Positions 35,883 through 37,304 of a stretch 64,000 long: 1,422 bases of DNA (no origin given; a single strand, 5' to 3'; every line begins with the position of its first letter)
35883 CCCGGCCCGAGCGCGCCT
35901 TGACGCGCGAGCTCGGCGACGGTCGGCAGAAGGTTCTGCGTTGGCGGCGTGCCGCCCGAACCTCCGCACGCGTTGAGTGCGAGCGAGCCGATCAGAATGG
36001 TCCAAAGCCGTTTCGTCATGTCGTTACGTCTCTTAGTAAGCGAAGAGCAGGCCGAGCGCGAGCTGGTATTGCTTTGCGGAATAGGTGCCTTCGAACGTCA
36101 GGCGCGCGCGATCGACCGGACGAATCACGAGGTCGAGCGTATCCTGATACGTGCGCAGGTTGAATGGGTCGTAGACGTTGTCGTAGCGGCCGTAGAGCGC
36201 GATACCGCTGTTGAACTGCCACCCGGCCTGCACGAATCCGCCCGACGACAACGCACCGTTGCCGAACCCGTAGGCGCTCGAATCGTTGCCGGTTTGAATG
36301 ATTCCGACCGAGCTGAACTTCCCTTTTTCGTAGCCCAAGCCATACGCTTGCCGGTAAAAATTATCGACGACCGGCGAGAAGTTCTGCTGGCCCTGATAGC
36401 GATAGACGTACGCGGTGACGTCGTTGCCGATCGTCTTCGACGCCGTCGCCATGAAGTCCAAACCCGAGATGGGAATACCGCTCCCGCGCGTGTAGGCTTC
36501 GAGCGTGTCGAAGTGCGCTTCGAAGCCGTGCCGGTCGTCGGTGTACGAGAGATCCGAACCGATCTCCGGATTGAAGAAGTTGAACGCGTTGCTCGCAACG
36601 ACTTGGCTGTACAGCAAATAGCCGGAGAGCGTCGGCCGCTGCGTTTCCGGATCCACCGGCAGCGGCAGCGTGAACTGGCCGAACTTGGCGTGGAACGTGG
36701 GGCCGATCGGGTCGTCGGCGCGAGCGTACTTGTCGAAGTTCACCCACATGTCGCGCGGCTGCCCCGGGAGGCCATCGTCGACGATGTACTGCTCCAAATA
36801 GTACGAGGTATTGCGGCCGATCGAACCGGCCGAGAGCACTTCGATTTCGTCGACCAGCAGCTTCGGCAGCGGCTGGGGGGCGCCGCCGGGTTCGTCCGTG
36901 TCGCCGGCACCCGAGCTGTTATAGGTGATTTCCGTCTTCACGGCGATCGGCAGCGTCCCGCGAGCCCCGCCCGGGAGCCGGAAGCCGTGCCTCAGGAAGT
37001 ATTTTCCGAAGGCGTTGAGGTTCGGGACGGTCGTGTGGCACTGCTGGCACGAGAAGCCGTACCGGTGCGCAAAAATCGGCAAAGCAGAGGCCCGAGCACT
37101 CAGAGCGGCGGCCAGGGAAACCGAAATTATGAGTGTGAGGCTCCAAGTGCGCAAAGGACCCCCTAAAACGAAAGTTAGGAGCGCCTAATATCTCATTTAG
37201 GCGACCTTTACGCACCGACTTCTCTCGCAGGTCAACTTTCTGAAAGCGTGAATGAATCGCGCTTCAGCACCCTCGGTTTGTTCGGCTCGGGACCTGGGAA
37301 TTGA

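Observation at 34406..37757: Cyc2-like cytochrome-porin fusion co-transcribed with a lipoprotein multicopper oxidase, PadR regulator divergent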

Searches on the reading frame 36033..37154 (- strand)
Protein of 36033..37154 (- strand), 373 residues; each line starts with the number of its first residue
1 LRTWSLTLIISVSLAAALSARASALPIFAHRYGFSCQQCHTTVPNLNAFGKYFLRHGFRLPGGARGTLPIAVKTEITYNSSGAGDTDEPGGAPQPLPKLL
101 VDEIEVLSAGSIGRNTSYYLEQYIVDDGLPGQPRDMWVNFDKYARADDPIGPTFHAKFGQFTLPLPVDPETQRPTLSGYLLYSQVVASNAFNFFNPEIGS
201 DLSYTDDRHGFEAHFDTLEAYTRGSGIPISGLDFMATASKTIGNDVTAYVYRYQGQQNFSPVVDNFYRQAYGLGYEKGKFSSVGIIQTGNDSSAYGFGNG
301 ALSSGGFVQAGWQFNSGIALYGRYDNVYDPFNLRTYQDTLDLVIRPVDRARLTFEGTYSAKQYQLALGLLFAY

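Call 3: search_protein_families(library=pfam, proteins=[window:36033-37154:-], max_evalue=1)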
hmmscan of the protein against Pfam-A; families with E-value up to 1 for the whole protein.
window:36033-37154:- (373 aa): 0 families

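Call 4: search_protein_families(library=ncbifam, proteins=[window:36033-37154:-], max_evalue=1)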
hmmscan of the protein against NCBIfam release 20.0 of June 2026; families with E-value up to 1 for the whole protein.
window:36033-37154:- (373 aa): 0 families

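Call 5: find_homologous_proteins(query=window:36033-37154:-, max_evalue=0.001)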
Query window:36033-37154:- (373 aa): 463 proteins with E <= 0.001 among 8000 candidates; the best 120 are listed.
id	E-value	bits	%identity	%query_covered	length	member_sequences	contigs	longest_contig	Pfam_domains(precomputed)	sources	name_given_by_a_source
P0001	1.4e-244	829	96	100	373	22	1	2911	-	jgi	jgi:hypothetical protein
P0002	1.2e-217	740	85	100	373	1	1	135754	-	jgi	jgi:hypothetical protein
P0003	9.9e-210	714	81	100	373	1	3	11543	-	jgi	jgi:hypothetical protein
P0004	1.8e-195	667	77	100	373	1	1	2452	-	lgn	-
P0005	2.7e-193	660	76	100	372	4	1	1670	-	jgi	jgi:hypothetical protein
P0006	9.0e-192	655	80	95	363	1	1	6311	-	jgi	jgi:hypothetical protein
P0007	2.6e-190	650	74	100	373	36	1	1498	-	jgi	jgi:hypothetical protein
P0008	1.9e-188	644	75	100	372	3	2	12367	-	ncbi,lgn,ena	ncbi:MAG TPA: hypothetical protein VIJ77_09065 [Candidatus Tumulicola sp.]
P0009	2.2e-184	631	76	94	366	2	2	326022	-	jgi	jgi:hypothetical protein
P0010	2.0e-182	624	77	94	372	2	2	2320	-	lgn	-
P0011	9.3e-182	622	73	100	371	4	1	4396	-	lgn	-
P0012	1.5e-180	618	74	97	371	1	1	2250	-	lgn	-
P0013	2.2e-180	618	75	94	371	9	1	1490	-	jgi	jgi:hypothetical protein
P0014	2.6e-180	617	72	100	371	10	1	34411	-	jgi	jgi:hypothetical protein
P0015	8.8e-180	616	73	98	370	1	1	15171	-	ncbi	-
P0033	1.1e-137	477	59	99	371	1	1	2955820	-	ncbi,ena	-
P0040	1.1e-132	461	57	98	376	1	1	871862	-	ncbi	-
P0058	3.0e-110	387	51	100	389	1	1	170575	-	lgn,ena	-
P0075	3.6e-92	327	46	98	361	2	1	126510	-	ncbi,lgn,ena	-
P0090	3.6e-86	308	45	100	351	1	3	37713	-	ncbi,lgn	-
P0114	1.2e-77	279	42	100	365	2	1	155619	-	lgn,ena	-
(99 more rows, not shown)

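Call 10: search_solved_structures(query=A2, max_evalue=10, show_alignments=2)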
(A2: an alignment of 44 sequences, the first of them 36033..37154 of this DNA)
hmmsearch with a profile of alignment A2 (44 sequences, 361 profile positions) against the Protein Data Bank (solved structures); distinct sequences matched with E-value up to 10: 2.
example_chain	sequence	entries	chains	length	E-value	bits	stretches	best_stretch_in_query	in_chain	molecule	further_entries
28db_A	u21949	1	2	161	0.031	16.4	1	26-66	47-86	Redoxin domain protein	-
1jmv_A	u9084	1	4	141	1.2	11.2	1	97-137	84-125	Universal Stress Protein A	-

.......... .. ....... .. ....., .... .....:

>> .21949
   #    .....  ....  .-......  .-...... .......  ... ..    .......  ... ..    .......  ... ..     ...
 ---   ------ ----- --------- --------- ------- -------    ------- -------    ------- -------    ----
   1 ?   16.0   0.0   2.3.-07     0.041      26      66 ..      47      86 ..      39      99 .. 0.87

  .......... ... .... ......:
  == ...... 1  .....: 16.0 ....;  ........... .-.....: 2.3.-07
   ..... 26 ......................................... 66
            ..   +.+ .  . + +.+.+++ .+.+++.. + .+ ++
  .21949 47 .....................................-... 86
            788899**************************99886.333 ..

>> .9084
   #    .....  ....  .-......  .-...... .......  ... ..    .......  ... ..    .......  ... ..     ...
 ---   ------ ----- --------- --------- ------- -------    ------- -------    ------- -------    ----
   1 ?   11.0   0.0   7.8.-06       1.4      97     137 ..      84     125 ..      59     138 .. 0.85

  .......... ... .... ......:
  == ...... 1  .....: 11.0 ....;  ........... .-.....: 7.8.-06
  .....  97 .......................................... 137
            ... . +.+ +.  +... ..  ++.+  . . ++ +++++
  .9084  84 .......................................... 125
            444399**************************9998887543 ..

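Call 20: search_dna_similar(query=window:36033-37154:-, collection=plasmids, mode=protein, max_evalue=1, max_rows=30)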
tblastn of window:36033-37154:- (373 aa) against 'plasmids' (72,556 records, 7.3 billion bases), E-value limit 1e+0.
Records with a match: 8; places in all: 8; records where one place covers at least 80% of the query: 0.
Best place of each record, by identity: <60% 8.
By first word of the organism name: Ralstonia 6; Caballeronia 2.
By predicted mobility (MOB-suite, as given by PLSDB): non-mobilizable 5; mobilizable 3.
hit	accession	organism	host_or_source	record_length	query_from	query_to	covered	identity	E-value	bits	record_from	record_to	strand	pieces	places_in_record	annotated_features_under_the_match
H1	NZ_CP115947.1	Ralstonia solanacearum MolK2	Musa sp.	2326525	26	121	26%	33.7%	1e-7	61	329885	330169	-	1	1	record has no annotation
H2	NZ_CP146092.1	Ralstonia sp. RRA.1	-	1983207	26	121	26%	31.0%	4e-5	53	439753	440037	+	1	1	none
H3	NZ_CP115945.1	Ralstonia syzygii R24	Syzygium aromaticum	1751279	26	121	26%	30.6%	4e-6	57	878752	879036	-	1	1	none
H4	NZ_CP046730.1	Ralstonia syzygii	tobacco,cell culture,leaf veins ...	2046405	26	121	26%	30.6%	8e-6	56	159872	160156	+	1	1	none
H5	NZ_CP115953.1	Ralstonia solanacearum CFBP2957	Solanum lycopersicum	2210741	26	88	17%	28.6%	5e-1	40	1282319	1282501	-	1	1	none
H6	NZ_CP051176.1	Ralstonia solanacearum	Whole organism,tomato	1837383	26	88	17%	28.6%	6e-1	40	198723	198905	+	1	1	none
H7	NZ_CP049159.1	Caballeronia sp. SBC1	whole organism,soil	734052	26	77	14%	32.7%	1e-1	42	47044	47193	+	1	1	cytochrome C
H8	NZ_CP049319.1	Caballeronia sp. SBC2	whole organism,soil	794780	26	77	14%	32.7%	1e-1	42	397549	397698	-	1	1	cytochrome C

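Call 21: get_annotated_region(hit=H1, flank=3000)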
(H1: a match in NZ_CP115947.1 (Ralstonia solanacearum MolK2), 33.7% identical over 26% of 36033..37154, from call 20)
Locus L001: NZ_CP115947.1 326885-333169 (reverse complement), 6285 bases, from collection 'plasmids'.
description: Ralstonia solanacearum MolK2 plasmid pmega, complete sequence
organism: Ralstonia solanacearum MolK2 (NCBI taxid 564065)
taxonomy: Bacteria; Pseudomonadota; Betaproteobacteria; Burkholderiales; Burkholderiaceae; Ralstonia; Ralstonia solanacearum; Ralstonia solanacearum MolK2
host: -; source: Musa sp.; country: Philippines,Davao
typing (MOB-suite, as given by PLSDB): non-mobilizable; replicon rep_cluster_2238; mating-pair formation MPF_T
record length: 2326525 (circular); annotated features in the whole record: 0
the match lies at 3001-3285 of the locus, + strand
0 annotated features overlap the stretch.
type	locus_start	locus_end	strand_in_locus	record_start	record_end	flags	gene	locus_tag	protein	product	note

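Call 22: get_annotated_region(hit=H7, flank=3000)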
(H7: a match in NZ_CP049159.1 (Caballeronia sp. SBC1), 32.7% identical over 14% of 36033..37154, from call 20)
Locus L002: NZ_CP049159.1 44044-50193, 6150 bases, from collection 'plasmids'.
description: Caballeronia sp. SBC1 plasmid pSBC1_3, complete sequence
organism: Caballeronia sp. SBC1 (NCBI taxid 2705548)
taxonomy: Bacteria; Pseudomonadota; Betaproteobacteria; Burkholderiales; Burkholderiaceae; Caballeronia; Caballeronia sp. SBC1
host: -; source: whole organism,soil; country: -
typing (MOB-suite, as given by PLSDB): non-mobilizable
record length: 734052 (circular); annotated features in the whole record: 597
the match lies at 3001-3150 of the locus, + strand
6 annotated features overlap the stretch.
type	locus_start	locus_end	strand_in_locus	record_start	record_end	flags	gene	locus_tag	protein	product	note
CDS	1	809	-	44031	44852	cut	-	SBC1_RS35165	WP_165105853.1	DNA-binding protein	-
CDS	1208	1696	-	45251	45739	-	-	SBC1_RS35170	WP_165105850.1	pyridoxamine 5'-phosphate oxidase family protein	-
CDS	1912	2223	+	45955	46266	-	-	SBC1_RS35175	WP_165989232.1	high-potential iron-sulfur protein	-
CDS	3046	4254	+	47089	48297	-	-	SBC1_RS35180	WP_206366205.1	cytochrome C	-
CDS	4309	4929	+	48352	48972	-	-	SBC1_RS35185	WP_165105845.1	c-type cytochrome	-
CDS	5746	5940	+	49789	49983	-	-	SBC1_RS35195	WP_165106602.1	hypothetical protein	-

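Call 25: predict_structure(alignment_id=A2)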
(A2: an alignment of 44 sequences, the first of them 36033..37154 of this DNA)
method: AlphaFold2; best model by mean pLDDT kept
length: 373 residues; sequences in the alignment: 44
mean_pLDDT: 82.1   pTM: 0.80
mean pLDDT of the five models: 82.1, 81.9, 79.1, 79.0, 76.3
residues with pLDDT >= 90: 178; 70-90: 126; 50-70: 30; < 50: 39
segments of 3 or more residues with pLDDT < 50: 20-44, 83-94
pLDDT, mean of each block of 10 residues (from residue 1): 80 70 40 38 60 75 56 80 43 53 79 85 80 88 88 95 88 81 92 92 95 96 79 97 95 94 96 95 97 94 98 90 97 95 83 91 87 72
secondary structure, 60 per line:
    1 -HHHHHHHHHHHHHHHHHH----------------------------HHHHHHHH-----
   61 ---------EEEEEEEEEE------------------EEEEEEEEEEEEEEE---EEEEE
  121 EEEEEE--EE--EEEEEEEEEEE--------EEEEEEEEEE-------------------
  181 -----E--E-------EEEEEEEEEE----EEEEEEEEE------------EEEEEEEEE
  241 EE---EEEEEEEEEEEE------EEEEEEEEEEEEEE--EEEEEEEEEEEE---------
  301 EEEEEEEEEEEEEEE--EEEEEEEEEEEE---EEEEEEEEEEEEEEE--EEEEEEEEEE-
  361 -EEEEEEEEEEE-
elements in order: H2-19 H48-55 E70-79 E98-112 E116-126 E133-143 E152-161 E197-206 E211-219 E232-242 E246-257 E264-277 E280-291 E301-315 E318-329 E333-347 E350-359 E362-372

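Call 30: fold_search(model_id=the predicted structure, library=pdb)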
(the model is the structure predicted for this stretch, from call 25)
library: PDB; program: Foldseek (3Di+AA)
matches with E <= 10: 919; with E <= 0.001: 225
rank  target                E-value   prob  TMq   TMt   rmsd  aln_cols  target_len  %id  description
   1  1e54_A                4.0e-11  1.00  0.59  0.65   5.0       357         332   11  Anion-selective porin from Comamonas acidovorans (released 2001-07-12)
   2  2fgq                  1.3e-10  1.00  0.61  0.68   4.7       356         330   13  High resolution X-ray structure of Omp32 in complex with malate (released 2006-01-31)
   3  6eus_A                5.4e-10  1.00  0.58  0.62   6.5       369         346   12  Crystal structure of the outer membrane channel DcaP of Acinetobacter baumannii (released 2018-11-14)
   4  5o9c_A                2.4e-09  1.00  0.56  0.60   5.9       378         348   13  Crystal structure of Omp36 from Enterobacter aerogenes (released 2018-06-27)
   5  6ehc_A                3.8e-09  1.00  0.54  0.63   6.6       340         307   12  OmpUdeltaN (N-terminus deletion mutant of OmpU), outer membrane protein of Vibrio cholerae (released 2018-04-25)
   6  7q3t_A                4.0e-09  1.00  0.56  0.60   5.6       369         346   13  Crystal structure of the OmpK36 D insertion chimera from Klebsiella pneumonia (released 2022-07-06)
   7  4aui_A                4.7e-09  1.00  0.51  0.60   6.8       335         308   10  STRUCTURE AND FUNCTION OF THE PORB PORIN FROM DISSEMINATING N. GONORRHOEAE (released 2012-10-10)
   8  3fyx                  6.2e-09  1.00  0.56  0.61   5.8       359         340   11  The Structure of OmpF porin with a synthetic dibenzo-18-crown-6 as modulator (released 2009-06-30)
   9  8pyz_E                6.5e-09  1.00  0.55  0.59   5.7       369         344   12  Structure of Ompk36GD from Klebsiella pneumonia, solved at wavelength 4.13 A (released 2023-10-25)
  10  3a2s_X                7.2e-09  1.00  0.55  0.59   6.3       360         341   12  Crystal Structure of outer membrane protein PorB from Neisseria meningitidis in complex with sucrose (released 2010-04-07)
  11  6ehb_A                7.6e-09  1.00  0.55  0.63   5.9       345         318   11  OmpU, an outer membrane protein, of Vibrio cholerae (released 2018-04-25)
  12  6ehb_B                8.1e-09  1.00  0.55  0.63   6.0       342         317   12  OmpU, an outer membrane protein, of Vibrio cholerae (released 2018-04-25)
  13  6ehe                  9.4e-09  1.00  0.55  0.66   5.9       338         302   12  OmpTdeltaL8 (loop L8 deletion mutant of OmpT), an outer membrane protein of Vibrio cholerae (released 2018-04-25)
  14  2o4v_A                1.0e-08  1.00  0.61  0.56   5.4       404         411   10  An arginine ladder in OprP mediates phosphate specific transfer across the outer membrane (released 2006-12-26)
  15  4kr8_B                1.2e-08  1.00  0.60  0.65   5.2       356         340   11  Salmonella typhi OmpF complex with Daunomycin (released 2014-05-28)
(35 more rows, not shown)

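Call 32: search_protein_representatives(alignment_id=A2)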
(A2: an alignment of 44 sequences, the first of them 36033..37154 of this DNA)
Query: 44 sequences, 361 profile positions. Proteins with E-value up to 0.001 (for the whole library): 3732; up to 1e-10: 1079; up to 1e-30: 71. The best 150 are listed.
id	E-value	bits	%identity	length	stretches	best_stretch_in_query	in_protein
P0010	4.2e-159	545.7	-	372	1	6-361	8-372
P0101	6.9e-155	531.8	-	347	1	6-361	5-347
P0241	9.7e-135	465.6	-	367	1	12-361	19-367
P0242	3.4e-126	437.4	-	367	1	7-361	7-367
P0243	6.4e-119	413.5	-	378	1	6-347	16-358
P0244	1.4e-111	389.4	-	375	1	5-357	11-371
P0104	2.5e-110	385.3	-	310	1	42-361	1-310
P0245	7.2e-106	370.6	-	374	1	6-361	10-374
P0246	1.0e-105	370.1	-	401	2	65-354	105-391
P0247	3.9e-98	345.1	-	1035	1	4-355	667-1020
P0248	8.9e-98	344.0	-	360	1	1-360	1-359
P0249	4.4e-95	335.1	-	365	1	8-358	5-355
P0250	2.4e-94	332.7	-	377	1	3-359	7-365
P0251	2.1e-91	323.0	-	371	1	2-354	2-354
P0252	3.8e-91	322.1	-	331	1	4-247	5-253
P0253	3.5e-82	292.7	-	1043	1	4-351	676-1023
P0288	6.4e-40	153.6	-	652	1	6-360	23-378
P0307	1.6e-30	122.7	-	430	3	4-62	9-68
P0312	2.2e-29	119.0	-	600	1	8-336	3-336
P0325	1.4e-26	109.7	-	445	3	6-65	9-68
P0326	1.6e-26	109.5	-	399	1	8-355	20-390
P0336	9.2e-25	103.7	-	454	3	6-64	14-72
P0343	4.0e-24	101.6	-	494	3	7-65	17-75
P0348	1.0e-23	100.3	-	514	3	8-64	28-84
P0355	2.2e-23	99.2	-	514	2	6-62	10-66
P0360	8.6e-23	97.3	-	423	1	5-355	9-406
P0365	2.7e-22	95.6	-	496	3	9-65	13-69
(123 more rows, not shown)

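Call 33: list_cluster_members(proteins=[P0307, P0325, P0336, P0343, P0348, P0355, P0365, P0326, P0360, P0247])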
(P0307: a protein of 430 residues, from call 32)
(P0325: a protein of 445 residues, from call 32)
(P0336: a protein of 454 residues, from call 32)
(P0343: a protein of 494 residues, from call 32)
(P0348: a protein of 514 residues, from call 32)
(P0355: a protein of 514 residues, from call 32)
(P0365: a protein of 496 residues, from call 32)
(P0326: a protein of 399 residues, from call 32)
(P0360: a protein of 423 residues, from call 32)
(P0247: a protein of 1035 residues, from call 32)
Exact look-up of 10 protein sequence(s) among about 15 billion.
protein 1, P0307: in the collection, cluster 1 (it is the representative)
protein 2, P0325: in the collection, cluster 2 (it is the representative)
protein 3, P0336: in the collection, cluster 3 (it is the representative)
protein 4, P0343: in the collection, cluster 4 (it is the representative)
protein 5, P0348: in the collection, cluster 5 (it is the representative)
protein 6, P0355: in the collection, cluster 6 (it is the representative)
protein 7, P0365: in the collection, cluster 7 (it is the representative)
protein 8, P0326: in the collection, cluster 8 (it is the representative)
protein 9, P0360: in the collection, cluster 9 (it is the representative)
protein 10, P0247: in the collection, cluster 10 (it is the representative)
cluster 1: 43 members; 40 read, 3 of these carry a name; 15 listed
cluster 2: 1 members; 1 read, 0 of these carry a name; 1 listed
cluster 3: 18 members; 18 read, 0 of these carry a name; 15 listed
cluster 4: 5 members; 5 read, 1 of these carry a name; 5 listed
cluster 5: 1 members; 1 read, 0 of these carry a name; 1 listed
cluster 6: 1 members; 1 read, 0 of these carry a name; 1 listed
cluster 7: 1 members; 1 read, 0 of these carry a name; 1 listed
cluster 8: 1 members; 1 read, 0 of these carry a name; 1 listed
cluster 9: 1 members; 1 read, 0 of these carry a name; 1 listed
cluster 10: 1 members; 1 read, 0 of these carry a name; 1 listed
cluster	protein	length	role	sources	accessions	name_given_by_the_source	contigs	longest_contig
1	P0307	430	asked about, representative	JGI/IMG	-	-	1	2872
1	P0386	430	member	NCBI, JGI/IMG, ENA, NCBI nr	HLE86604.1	MAG TPA: hypothetical protein VI727_02945 [Candidatus Brocadiaceae bacterium] | hypothetical protein [Candidatus Brocadiaceae bacterium]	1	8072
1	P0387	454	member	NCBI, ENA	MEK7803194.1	MAG: hypothetical protein AAB251_02200 [Deltaproteobacteria bacterium]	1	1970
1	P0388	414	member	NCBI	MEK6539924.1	MAG: hypothetical protein AABZ21_04745, partial [Deltaproteobacteria bacterium]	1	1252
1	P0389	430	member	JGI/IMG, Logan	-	-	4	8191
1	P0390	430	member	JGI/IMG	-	-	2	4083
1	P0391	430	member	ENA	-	-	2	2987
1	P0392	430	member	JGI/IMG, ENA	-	-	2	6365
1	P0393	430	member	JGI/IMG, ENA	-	-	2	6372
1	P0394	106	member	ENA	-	-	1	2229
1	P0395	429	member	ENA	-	-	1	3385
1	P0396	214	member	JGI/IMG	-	-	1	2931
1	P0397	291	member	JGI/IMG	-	-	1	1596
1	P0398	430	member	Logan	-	-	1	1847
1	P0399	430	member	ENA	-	-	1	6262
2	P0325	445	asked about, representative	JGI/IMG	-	-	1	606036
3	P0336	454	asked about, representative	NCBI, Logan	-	-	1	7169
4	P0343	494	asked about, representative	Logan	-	-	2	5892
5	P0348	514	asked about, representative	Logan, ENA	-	-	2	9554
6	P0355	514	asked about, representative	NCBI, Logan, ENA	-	-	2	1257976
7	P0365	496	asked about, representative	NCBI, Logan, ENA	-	-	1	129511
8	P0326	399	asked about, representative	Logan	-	-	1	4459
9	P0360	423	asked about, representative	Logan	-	-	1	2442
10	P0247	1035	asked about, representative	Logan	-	-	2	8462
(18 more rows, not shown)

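Call 34: search_protein_families(library=pfam, proteins=[P0247, P0253, P0288, P0312, P0325, P0343], max_evalue=0.01)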
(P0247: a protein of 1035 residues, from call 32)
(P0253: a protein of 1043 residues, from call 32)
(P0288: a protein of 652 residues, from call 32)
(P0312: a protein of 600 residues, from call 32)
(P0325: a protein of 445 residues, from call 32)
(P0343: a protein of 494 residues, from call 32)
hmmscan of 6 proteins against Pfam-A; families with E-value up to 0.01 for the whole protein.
P0247 (1035 aa): 3 families
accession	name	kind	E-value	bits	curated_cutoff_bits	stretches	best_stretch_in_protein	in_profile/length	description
PF00015.26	MCPsignal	-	1.8e-36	126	34.6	1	405-586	4-171/172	Methyl-accepting chemotaxis protein (MCP) signalling domain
PF00672.30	HAMP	-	0.0056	17.4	25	0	238-279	14-48/53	HAMP domain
PF11389.14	Porin_OmpL1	-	0.0084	15.7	27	0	910-1009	134-230/272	Leptospira porin protein OmpL1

P0253 (1043 aa): 3 families
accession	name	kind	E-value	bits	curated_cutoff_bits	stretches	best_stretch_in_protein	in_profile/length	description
PF00015.26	MCPsignal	-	4.1e-36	124.9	34.6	1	405-588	2-171/172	Methyl-accepting chemotaxis protein (MCP) signalling domain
PF00672.30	HAMP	-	4.4e-06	27.4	25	0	236-280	10-47/53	HAMP domain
PF05227.19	CHASE3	-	0.0045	17.3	28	1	61-176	21-131/138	CHASE3 domain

P0288 (652 aa): 3 families
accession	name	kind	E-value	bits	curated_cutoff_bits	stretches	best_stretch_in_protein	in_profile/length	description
PF13442.11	Cytochrome_CBB3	-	2.8e-27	95.3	27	2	440-509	2-67/68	Cytochrome C oxidase, cbb3-type, subunit III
PF00034.26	Cytochrom_C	-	3.8e-16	60.6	21.3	2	569-635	3-87/90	Cytochrome c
PF14522.11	Cytochrome_C7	-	0.005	17.1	24.8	0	575-585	13-23/67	Cytochrome c7 and related cytochrome c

P0312 (600 aa): 2 families
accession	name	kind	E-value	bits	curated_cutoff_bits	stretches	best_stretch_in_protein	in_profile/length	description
PF13442.11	Cytochrome_CBB3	-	1.6e-13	51.2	27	1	432-501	2-68/68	Cytochrome C oxidase, cbb3-type, subunit III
PF00034.26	Cytochrom_C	-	3.6e-08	35.1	21.3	1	434-504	2-89/90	Cytochrome c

P0325 (445 aa): 1 family
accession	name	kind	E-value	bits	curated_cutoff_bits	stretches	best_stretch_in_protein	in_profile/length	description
PF13609.12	Porin_4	-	0.0046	17.2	27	1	214-379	97-267/310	Gram-negative porin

P0343 (494 aa): 0 families

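Call 41: find_encoding_contigs(protein=P0002, flank=5000, max_places=2)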
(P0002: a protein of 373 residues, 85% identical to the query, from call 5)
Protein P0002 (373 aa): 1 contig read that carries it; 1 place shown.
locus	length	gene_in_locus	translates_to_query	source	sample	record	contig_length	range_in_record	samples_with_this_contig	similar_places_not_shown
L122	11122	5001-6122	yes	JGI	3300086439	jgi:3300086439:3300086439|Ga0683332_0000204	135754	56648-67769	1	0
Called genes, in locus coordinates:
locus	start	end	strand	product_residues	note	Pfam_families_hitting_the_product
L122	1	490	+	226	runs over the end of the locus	PF00072:Response_reg, PF00486:Trans_reg_C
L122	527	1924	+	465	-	PF00672:HAMP, PF00512:HisKA, PF02518:HATPase_c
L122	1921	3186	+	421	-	PF13349:DUF4097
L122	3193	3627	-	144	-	PF00583:Acetyltransf_1, PF13673:Acetyltransf_10, PF13508:Acetyltransf_7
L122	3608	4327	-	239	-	PF00753:Lactamase_B (weak), PF12706:Lactamase_B_2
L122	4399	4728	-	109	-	PF03551:PadR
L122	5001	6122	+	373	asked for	-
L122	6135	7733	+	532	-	PF07732:Cu-oxidase_3, PF00394:Cu-oxidase (faint), PF07731:Cu-oxidase_2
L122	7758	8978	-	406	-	PF07394:DUF1501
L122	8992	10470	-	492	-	PF08811:DUF1800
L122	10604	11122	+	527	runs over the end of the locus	PF03255:ACCA, PF01039:Carboxyl_trans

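Call 42: find_encoding_contigs(protein=P0009, flank=5000, max_places=2)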
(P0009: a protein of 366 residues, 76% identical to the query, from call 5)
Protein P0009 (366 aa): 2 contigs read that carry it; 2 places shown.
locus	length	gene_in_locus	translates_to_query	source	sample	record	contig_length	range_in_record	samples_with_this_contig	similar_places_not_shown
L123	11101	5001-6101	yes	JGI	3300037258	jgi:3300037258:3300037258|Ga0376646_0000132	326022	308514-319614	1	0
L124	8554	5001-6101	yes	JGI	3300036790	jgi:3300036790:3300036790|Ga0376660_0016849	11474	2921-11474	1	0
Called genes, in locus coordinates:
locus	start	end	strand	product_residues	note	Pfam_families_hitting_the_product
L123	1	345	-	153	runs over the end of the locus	PF02590:SPOUT_MTase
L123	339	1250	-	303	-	PF02481:DNA_processg_A, PF17782:WHD_DprA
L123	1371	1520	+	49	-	PF18930:DUF5679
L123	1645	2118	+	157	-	PF22811:Zn_ribbon_NrdR, PF03477:ATP-cone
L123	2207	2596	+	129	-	PF00692:dUTPase, PF22769:DCD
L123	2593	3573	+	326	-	PF02558:ApbA, PF08546:ApbA_C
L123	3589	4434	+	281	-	PF06778:Chlor_dismutase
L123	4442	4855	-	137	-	PF00583:Acetyltransf_1, PF13508:Acetyltransf_7 (weak)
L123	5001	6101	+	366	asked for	-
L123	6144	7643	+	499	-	PF07732:Cu-oxidase_3, PF00394:Cu-oxidase (weak), PF07731:Cu-oxidase_2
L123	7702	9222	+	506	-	PF07732:Cu-oxidase_3, PF00394:Cu-oxidase (weak), PF07731:Cu-oxidase_2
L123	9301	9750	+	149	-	PF03640:Lipoprotein_15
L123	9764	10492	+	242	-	-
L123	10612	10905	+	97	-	-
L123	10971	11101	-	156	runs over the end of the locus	PF01078:Mg_chelatase, PF13335:Mg_chelatase_C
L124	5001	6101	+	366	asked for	-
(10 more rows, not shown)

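Call 43: find_encoding_contigs(protein=P0033, flank=5000, max_places=2)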
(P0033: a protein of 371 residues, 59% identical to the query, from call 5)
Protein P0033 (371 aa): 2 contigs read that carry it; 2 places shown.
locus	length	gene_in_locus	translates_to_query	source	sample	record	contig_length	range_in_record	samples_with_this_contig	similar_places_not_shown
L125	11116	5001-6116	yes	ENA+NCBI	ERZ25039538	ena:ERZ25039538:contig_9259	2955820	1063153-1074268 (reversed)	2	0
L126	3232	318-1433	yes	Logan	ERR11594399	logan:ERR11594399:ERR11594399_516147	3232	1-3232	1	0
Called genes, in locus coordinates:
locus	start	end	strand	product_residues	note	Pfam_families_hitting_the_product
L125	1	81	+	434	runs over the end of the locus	-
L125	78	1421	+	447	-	PF00675:Peptidase_M16 (weak)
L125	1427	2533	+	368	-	PF13439:Glyco_transf_4 (weak), PF00534:Glycos_transf_1, PF13692:Glyco_trans_1_4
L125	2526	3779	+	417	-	PF09852:DUF2079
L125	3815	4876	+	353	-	-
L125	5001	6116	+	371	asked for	-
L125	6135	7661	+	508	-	PF07732:Cu-oxidase_3, PF00394:Cu-oxidase (faint), PF07731:Cu-oxidase_2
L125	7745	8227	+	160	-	-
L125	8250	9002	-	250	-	PF02517:Rce1-like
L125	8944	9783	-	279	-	PF00398:RrnaAD, PF13649:Methyltransf_25 (faint)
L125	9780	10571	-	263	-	PF07501:G5, PF06725:3D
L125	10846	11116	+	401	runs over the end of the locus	PF13439:Glyco_transf_4, PF13579:Glyco_trans_4_4, PF20706:GT4-conflict, PF00534:Glycos_transf_1, PF13692:Glyco_trans_1_4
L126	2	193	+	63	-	?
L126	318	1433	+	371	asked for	-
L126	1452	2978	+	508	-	PF07732:Cu-oxidase_3, PF00394:Cu-oxidase (faint), PF07731:Cu-oxidase_2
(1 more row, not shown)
